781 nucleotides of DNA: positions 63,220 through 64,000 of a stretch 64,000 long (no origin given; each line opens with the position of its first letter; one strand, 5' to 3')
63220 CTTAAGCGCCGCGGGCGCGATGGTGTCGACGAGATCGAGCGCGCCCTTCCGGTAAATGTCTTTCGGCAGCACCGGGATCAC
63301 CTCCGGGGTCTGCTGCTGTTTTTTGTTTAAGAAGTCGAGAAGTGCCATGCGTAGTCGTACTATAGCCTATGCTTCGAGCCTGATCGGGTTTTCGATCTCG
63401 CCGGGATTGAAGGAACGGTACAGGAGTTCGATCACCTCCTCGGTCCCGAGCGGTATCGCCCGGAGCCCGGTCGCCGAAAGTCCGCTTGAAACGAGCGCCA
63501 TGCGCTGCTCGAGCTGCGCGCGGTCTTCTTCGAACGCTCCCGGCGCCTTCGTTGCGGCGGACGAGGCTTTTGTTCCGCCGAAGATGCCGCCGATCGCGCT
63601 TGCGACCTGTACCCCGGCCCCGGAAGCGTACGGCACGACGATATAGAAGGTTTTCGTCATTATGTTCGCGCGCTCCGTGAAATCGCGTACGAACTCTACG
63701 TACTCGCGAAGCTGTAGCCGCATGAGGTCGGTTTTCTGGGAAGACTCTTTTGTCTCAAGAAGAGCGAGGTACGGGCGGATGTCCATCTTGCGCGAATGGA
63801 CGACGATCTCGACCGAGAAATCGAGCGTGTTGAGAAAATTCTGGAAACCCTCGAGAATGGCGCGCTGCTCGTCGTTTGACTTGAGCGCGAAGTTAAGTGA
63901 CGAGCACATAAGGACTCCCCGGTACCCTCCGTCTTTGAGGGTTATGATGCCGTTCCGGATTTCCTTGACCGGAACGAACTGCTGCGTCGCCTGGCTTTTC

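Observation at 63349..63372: Single in-frame TAG splits the virB4 gene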

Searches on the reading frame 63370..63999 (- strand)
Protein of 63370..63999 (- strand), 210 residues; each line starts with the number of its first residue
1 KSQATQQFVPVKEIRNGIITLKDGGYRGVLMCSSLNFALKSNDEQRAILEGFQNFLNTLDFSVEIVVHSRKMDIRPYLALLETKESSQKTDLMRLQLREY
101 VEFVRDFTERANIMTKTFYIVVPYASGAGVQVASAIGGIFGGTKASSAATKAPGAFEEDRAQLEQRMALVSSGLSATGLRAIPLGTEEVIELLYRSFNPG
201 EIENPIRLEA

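Call 5: search_protein_families(library=pfam, proteins=[window:63370-63999:-], max_evalue=0.1)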
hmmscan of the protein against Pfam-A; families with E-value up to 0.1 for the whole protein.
window:63370-63999:- (210 aa): 1 family
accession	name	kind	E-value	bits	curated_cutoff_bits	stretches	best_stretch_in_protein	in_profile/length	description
PF22478.1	DUF6982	-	0.049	14.1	24.5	1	84-143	34-93/134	Family of unknown function (DUF6982)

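Call 6: search_protein_families(library=ncbifam, proteins=[window:63370-63999:-], max_evalue=0.1)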
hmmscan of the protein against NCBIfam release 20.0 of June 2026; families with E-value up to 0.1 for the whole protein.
window:63370-63999:- (210 aa): 4 families
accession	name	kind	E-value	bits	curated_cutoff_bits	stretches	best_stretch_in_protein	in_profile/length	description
NF045975.1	VirB4_plasma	equivalog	2.9e-11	41.8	590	1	2-122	101-233/894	Mbov_0397 family ICE element conjugal transfer ATPase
NF045971.1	conju_CD1110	equivalog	1.8e-07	29.9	325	1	5-123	1-120/752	VirB4-like conjugal transfer ATPase, CD1110 family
NF041427.1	TrsD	subfamily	0.0012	18.7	200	1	4-122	14-142/201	TrsD/TraD family conjugative transfer protein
NF042935.1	SCO6880_fam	subfamily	0.0012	17.9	60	1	139-200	231-289/477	SCO6880 family protein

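Call 9: find_homologous_proteins(query=window:63370-63999:-, max_evalue=0.001)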
Query window:63370-63999:- (210 aa): 4494 proteins with E <= 0.001 among 4826 candidates; the best 120 are listed.
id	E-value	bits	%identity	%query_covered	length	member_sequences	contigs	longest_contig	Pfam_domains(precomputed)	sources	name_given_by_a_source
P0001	1.9e-129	447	100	100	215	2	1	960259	PF26593.2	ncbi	ncbi:MAG: hypothetical protein WDN10_03325 [bacterium]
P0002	2.2e-107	375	85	100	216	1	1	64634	PF26593.2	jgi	jgi:hypothetical protein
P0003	4.4e-106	370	82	100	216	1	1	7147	PF26593.2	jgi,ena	-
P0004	6.6e-100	350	78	100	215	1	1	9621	PF26593.2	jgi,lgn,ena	-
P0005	2.1e-99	349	78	100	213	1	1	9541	PF26593.2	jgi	jgi:hypothetical protein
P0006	4.7e-94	331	72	99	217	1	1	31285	PF26593.2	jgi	jgi:hypothetical protein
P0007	1.8e-93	329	74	99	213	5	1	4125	PF26593.2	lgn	-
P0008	1.8e-93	329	73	99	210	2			PF26593.2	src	-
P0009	3.1e-93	329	73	100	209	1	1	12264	PF26593.2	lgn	-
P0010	9.9e-93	327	73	99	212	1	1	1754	PF26593.2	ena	-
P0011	1.2e-92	327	70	99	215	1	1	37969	PF26593.2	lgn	-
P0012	1.8e-92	326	72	99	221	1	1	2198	PF26593.2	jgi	jgi:hypothetical protein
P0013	2.0e-92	326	72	100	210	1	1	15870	PF26593.2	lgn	-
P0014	3.5e-92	325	70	100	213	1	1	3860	PF26593.2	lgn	-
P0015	4.0e-92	325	71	100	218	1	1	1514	PF26593.2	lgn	-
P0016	6.0e-92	324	71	100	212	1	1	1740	PF26593.2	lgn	-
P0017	6.5e-92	324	71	98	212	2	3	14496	PF26593.2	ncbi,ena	-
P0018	6.9e-92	324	73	100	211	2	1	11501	PF26593.2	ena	-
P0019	8.1e-92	324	72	99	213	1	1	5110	PF26593.2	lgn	-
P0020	1.1e-91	324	72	98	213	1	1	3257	PF26593.2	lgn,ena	-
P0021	1.3e-91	323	73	100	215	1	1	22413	PF26593.2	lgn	-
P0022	1.9e-91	323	70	100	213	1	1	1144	PF26593.2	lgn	-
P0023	2.4e-91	322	73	100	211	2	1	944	PF26593.2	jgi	jgi:hypothetical protein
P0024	3.9e-91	322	71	100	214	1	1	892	PF26593.2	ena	-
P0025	3.9e-91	322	71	100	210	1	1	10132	PF26593.2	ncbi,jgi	jgi:hypothetical protein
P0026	7.1e-91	321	72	99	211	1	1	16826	PF26593.2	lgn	-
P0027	7.4e-91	321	71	99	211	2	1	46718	PF26593.2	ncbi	-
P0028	8.3e-91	321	71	100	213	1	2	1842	PF26593.2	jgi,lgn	jgi:hypothetical protein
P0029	9.8e-91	320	72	99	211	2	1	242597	PF26593.2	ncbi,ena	-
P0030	1.0e-90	320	71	96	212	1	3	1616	PF26593.2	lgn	-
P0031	1.7e-90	320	70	100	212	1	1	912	PF26593.2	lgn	-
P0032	2.0e-90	319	72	99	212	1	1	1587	PF26593.2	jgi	jgi:hypothetical protein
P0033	2.0e-90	319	71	99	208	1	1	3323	PF26593.2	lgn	-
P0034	2.0e-90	319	72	100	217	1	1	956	PF26593.2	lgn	-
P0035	2.2e-90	319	70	98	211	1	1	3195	PF26593.2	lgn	-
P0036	2.3e-90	319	71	98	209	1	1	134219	PF26593.2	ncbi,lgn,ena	-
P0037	2.7e-90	319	72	100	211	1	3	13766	PF26593.2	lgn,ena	-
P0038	3.4e-90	319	68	100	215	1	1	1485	PF26593.2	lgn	-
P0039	3.9e-90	318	72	98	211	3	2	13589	PF26593.2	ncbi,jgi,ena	-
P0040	4.9e-90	318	71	100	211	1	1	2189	PF26593.2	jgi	jgi:hypothetical protein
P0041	5.3e-90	318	71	100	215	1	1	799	PF26593.2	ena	-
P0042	7.9e-90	317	70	100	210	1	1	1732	PF26593.2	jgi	-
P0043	7.9e-90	317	71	100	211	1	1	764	PF26593.2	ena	-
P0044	8.8e-90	317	69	100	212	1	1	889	PF26593.2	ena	-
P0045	9.0e-90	317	69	97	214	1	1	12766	PF26593.2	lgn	-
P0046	9.0e-90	317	72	98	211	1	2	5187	PF26593.2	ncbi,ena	-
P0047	9.0e-90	317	72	99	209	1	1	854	PF26593.2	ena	-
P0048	9.4e-90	317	70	100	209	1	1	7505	PF26593.2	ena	-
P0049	1.1e-89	317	71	99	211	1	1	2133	PF26593.2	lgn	-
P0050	1.7e-89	316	69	100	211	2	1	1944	PF26593.2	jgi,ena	-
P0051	2.1e-89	316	73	98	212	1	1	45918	PF26593.2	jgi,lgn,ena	-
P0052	2.1e-89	316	71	98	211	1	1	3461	PF26593.2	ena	-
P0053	2.7e-89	316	71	99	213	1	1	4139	PF26593.2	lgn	-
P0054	3.1e-89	316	72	98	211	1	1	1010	PF26593.2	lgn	-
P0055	4.4e-89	315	70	99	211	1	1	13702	PF26593.2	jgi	-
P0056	5.3e-89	315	71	99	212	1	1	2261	PF26593.2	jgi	jgi:hypothetical protein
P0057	5.7e-89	315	70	99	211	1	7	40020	PF26593.2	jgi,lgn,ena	-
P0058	5.8e-89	315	70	99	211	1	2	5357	PF26593.2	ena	-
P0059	6.1e-89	315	70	99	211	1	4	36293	PF26593.2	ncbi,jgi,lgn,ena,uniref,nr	ncbi:hypothetical protein COW49_02250 [Candidatus Kaiserbacteria bacterium CG17_big_fil_post_rev_8_2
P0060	6.2e-89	315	71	99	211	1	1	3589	PF26593.2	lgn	-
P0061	7.5e-89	314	69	99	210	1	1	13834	PF26593.2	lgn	-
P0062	8.2e-89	314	68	99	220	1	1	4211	PF26593.2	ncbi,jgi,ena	jgi:hypothetical protein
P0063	8.6e-89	314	72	99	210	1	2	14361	PF26593.2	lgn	-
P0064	9.0e-89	314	71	100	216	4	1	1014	PF26593.2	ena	-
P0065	9.7e-89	314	69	99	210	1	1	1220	PF26593.2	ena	-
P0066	9.8e-89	314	72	98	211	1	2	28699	PF26593.2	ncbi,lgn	ncbi:MAG: hypothetical protein WA058_02405 [Minisyncoccia bacterium]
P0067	1.0e-88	314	73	98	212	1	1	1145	PF26593.2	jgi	jgi:hypothetical protein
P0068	1.1e-88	314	72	98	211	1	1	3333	PF26593.2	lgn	-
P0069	1.4e-88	313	71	98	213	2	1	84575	PF26593.2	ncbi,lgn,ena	-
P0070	1.5e-88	313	71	98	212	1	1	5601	PF26593.2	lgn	-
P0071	1.5e-88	313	71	98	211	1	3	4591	PF26593.2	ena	-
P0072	1.6e-88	313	70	98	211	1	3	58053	PF26593.2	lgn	-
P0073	1.8e-88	313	67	100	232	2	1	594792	PF26593.2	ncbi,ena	-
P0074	1.8e-88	313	68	100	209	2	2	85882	PF26593.2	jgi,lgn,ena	-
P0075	1.9e-88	313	71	98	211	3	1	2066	PF26593.2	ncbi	-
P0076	1.9e-88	313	71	100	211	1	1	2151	PF26593.2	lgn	-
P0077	2.2e-88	313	71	99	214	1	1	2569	PF26593.2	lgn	-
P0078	2.2e-88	313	71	98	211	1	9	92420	PF26593.2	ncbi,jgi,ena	ncbi:MAG TPA: hypothetical protein VJI70_00465 [Candidatus Paceibacterota bacterium]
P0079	2.3e-88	313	72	99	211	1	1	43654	PF26593.2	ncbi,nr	ncbi:MAG: hypothetical protein KGH56_00925 [Patescibacteria group bacterium]|nr:hypothetical protein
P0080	2.6e-88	313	71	100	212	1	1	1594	PF26593.2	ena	-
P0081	2.6e-88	312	71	100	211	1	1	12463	PF26593.2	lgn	-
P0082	3.0e-88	312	69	96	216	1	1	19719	PF26593.2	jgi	jgi:hypothetical protein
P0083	3.1e-88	312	72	98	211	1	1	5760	PF26593.2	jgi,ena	-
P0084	3.2e-88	312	70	97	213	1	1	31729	PF26593.2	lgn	-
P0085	3.3e-88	312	71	99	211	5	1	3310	PF26593.2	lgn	-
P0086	3.3e-88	312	70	98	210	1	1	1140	PF26593.2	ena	-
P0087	3.6e-88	312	71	98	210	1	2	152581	PF26593.2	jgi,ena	jgi:type IV secretory pathway VirB4 component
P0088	3.6e-88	312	71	100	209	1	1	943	PF26593.2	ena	-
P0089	3.6e-88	312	71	98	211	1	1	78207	PF26593.2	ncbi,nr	ncbi:MAG: hypothetical protein NT108_02020 [Candidatus Kaiserbacteria bacterium]|nr:hypothetical pro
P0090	4.0e-88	312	69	100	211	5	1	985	PF26593.2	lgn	-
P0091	4.0e-88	312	70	97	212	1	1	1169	PF26593.2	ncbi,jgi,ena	jgi:hypothetical protein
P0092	4.3e-88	312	71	99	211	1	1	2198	PF26593.2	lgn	-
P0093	4.3e-88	312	71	98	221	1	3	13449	PF26593.2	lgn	-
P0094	4.3e-88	312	70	98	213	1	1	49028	PF26593.2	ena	-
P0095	4.7e-88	312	70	99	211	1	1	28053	PF26593.2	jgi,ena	-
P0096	4.8e-88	312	69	99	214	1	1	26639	PF26593.2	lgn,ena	-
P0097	5.2e-88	312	71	99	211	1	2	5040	PF26593.2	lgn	-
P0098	5.3e-88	312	71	99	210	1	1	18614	PF26593.2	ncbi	-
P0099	5.4e-88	311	69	99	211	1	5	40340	PF26593.2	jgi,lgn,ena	-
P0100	5.6e-88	311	70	100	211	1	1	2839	PF26593.2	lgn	-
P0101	5.7e-88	311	71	98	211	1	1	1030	PF26593.2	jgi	jgi:hypothetical protein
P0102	5.8e-88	311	69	99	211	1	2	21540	PF26593.2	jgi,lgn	-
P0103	5.9e-88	311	71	100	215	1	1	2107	PF26593.2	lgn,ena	-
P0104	6.0e-88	311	70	99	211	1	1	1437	PF26593.2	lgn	-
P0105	6.8e-88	311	66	100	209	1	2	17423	PF26593.2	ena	-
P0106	6.9e-88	311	70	98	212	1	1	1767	PF26593.2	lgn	-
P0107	7.1e-88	311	69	97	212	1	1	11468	PF26593.2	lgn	-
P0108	7.2e-88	311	69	99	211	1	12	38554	PF26593.2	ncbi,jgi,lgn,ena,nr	ncbi:hypothetical protein COS69_00025 [Candidatus Kaiserbacteria bacterium CG06_land_8_20_14_3_00_49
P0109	7.3e-88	311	69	98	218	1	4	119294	PF26593.2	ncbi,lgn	-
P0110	7.5e-88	311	71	98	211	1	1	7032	PF26593.2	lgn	-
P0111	7.6e-88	311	71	98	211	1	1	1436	PF26593.2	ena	-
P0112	7.6e-88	311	71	98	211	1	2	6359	PF26593.2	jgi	jgi:hypothetical protein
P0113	7.8e-88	311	69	99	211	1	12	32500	PF26593.2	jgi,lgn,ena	-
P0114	7.8e-88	311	68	99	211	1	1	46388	PF26593.2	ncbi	-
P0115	7.8e-88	311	73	98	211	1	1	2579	PF26593.2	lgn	-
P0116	8.0e-88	311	71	98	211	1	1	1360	PF26593.2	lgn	-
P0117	8.0e-88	311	68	98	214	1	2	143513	PF26593.2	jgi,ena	jgi:hypothetical protein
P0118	8.4e-88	311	70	98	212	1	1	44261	PF26593.2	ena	-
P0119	8.6e-88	311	68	98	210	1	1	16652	PF26593.2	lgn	-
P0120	9.1e-88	311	71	98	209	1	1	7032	PF26593.2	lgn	-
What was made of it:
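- Call 9: 4,494 homologues of the N piece. The window comes from a metagenome-assembled genome (P0001 is annotated 'MAG', call 9), and reads could not be inspected.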

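Call 11: find_encoding_contigs(protein=P0001, flank=6000, max_places=3)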
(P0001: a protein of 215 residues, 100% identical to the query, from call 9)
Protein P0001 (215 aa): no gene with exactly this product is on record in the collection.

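Call 13: find_related_loci(query=A1, collection=genome_contigs, flank=4000)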
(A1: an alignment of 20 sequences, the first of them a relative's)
Query A1 (215 aa) in genome_contigs; peptide patterns used: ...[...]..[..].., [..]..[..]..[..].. (x = any residue, [..] = any of these).
377 stretches matched a pattern; 308 encode a relative of the query (tblastn E <= 1e-3); the best 80 are kept; 80 distinct loci.
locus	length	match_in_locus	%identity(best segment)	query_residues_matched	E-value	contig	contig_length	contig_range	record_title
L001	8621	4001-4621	71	2-214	1e-99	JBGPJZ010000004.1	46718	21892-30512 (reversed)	MAG: Candidatus Paceibacteria bacterium isolate OBJ_0618_7090110_298 k141_8461292_length_46718_cov_22.9260, whole genome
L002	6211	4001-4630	70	1-215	6e-98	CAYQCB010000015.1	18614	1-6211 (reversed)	MAG TPA_asm: uncultured Candidatus Saccharibacteria bacterium isolate SRP193066_co1_87 genome assembly, contig: NODE_286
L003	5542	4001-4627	69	3-214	8e-98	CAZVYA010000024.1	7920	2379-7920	MAG TPA_asm: uncultured Candidatus Saccharibacteria bacterium isolate SRP178908_co2_100 genome assembly, contig: NODE_61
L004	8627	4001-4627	71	3-214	3e-97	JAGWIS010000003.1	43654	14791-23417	MAG: Patescibacteria group bacterium isolate REEB12 contig-150_925, whole genome shotgun sequence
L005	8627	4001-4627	70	3-214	3e-97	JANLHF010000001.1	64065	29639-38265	MAG: Patescibacteria group bacterium isolate P6-10 k99_258, whole genome shotgun sequence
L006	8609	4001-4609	71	9-214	5e-97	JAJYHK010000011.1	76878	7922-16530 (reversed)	MAG: bacterium isolate DBS1-3.bin59 NODE_484_length_76878_cov_2.9324, whole genome shotgun sequence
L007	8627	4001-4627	69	3-214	9e-97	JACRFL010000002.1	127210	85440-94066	MAG: Candidatus Kaiserbacteria bacterium isolate NC_groundwater_1724_Pr3_B-0.1um_57_17 SR-2_scaffold_141_336881, whole g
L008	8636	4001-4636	67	1-215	6e-97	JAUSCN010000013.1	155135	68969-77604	MAG: bacterium isolate E14_concoct.bin.140 E14_k141_1692772, whole genome shotgun sequence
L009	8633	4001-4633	68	1-214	1e-96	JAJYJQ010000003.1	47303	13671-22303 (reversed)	MAG: bacterium isolate DBS2-1.bin164 NODE_1236_length_47303_cov_1.752734, whole genome shotgun sequence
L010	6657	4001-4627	68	3-214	6e-97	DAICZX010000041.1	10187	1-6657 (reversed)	MAG TPA_asm: Candidatus Parcubacteria bacterium isolate clean1827 k141_213294, whole genome shotgun sequence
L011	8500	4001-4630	68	3-215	2e-96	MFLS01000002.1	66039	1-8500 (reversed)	MAG: Candidatus Kaiserbacteria bacterium RIFCSPHIGHO2_12_FULL_56_13 rifcsphigho2_12_scaffold_1170, whole genome shotgun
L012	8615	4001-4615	69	7-214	2e-96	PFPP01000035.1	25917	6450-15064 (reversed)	MAG: Candidatus Kaiserbacteria bacterium CG_4_10_14_0_2_um_filter_50_16 CG_4_10_14_0.2_scaffold_724_c, whole genome shot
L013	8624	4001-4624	70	3-214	2e-96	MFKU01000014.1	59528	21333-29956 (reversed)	MAG: Candidatus Kaiserbacteria bacterium RIFCSPHIGHO2_01_FULL_53_31 rifcsphigho2_01_scaffold_671, whole genome shotgun s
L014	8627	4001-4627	67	4-215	2e-96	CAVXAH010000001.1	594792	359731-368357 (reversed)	MAG: uncultured bacterium isolate MFD01275.bin.1.77 genome assembly, contig: contig_4149, whole genome shotgun sequence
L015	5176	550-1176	70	3-214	2e-96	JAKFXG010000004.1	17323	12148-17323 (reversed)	MAG: Candidatus Parcubacteria bacterium isolate ND2_Bin_26 ND2_0000374, whole genome shotgun sequence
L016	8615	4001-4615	68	5-215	2e-96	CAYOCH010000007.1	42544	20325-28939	MAG TPA_asm: uncultured Candidatus Saccharibacteria bacterium isolate SRP093762_co1_108 genome assembly, contig: NODE_56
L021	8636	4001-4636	67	1-215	3e-96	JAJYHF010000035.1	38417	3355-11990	MAG: bacterium isolate DBS1-3.bin45 NODE_1670_length_38417_cov_1.72656, whole genome shotgun sequence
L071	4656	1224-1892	63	1-214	2e-93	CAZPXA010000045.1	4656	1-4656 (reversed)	MAG TPA_asm: uncultured Candidatus Saccharibacteria bacterium isolate binchicken_co134_412 genome assembly, contig: NODE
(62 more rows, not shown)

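Call 20: search_solved_structures(query=A1, max_evalue=1, show_alignments=2)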
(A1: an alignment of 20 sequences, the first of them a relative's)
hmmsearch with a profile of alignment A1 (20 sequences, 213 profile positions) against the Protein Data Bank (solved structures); distinct sequences matched with E-value up to 1: 1.
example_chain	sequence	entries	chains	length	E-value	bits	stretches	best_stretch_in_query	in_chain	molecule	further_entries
3jr1_A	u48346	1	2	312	0.062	15.9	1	91-168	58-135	Putative fructosamine-3-kinase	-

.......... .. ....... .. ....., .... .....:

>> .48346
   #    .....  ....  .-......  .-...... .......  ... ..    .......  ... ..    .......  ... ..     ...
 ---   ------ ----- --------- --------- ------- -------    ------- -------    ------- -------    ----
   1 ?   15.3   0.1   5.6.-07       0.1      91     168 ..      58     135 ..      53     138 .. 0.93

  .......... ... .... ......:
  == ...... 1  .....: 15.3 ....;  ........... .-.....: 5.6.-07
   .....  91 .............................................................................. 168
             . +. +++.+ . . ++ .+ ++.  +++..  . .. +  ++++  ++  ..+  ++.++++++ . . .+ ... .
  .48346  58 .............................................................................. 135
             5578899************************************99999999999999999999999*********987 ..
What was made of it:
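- Tried and rejected: It returned only a chance-level hit (call 20).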

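Call 21: search_protein_families(library=pfam, proteins=[P0001, L016:5048-5404:+, L071:1913-2458:+, L021:4647-5135:+, L016:4643-5041:+], max_evalue=1)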
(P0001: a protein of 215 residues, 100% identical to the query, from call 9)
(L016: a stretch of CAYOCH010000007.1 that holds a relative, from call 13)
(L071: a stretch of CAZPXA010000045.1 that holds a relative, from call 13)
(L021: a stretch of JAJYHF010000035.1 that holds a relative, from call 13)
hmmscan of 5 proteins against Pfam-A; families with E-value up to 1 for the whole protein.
P0001 (215 aa): 1 family
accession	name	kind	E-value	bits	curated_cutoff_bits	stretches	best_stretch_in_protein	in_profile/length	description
PF22478.1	DUF6982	-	0.05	14.1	24.5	1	89-148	34-93/134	Family of unknown function (DUF6982)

L016:5048-5404:+ (118 aa): 2 families
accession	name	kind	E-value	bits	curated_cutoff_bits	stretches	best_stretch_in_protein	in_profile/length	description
PF05635.17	23S_rRNA_IVP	-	4.5e-36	123.7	33.8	1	6-110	1-105/106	23S rRNA-intervening sequence protein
PF22296.2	bAvd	-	0.00089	20.2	40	1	8-113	1-104/107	bAvd-like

L071:1913-2458:+ (182 aa): 2 families
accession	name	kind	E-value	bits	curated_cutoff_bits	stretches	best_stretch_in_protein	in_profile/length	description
PF00856.33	SET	-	5.5e-15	56.1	22.4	1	31-125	1-104/105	SET domain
PF20103.6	DUF6493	-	0.21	11.1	25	1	67-96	171-200/317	Domain of unknown function (DUF6493)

L021:4647-5135:+ (163 aa): 1 family
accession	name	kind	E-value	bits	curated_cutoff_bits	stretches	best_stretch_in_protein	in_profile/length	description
PF18931.5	DUF5680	-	2.4e-31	108.7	25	1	57-162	1-104/104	Domain of unknown function (DUF5680)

L016:4643-5041:+ (133 aa): 1 family
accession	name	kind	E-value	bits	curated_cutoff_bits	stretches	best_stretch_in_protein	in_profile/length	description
PF02636.23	Methyltransf_28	-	0.05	13.5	23.3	1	36-94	41-102/249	Putative S-adenosyl-L-methionine-dependent methyltransferase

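Call 22: search_protein_representatives(protein=P0001)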
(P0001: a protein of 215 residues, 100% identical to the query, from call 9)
Query: 215 residues. Proteins with E-value up to 0.001 (for the whole library): 2501; up to 1e-10: 1013; up to 1e-30: 206. The best 150 are listed.
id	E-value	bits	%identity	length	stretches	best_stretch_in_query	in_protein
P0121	5.0e-81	287.1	66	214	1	7-209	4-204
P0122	7.1e-63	227.9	51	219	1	7-213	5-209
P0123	5.3e-57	208.8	48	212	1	6-206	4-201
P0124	1.6e-54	200.7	49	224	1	1-211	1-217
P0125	2.0e-54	200.4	49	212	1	7-206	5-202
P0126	8.0e-54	198.4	48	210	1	4-206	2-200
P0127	3.5e-52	193.1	52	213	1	8-207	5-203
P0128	1.4e-50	187.8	62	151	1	35-188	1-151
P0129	3.3e-50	186.6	50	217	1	6-209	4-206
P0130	3.6e-50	186.5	47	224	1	8-206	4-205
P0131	7.7e-49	182.2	66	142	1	77-214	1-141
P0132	1.3e-48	181.4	45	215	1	6-209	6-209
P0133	2.1e-48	180.7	46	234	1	5-205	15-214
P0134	6.9e-48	179.0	42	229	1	6-208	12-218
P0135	1.1e-47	178.4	46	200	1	9-204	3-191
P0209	3.4e-39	150.7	41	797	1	4-209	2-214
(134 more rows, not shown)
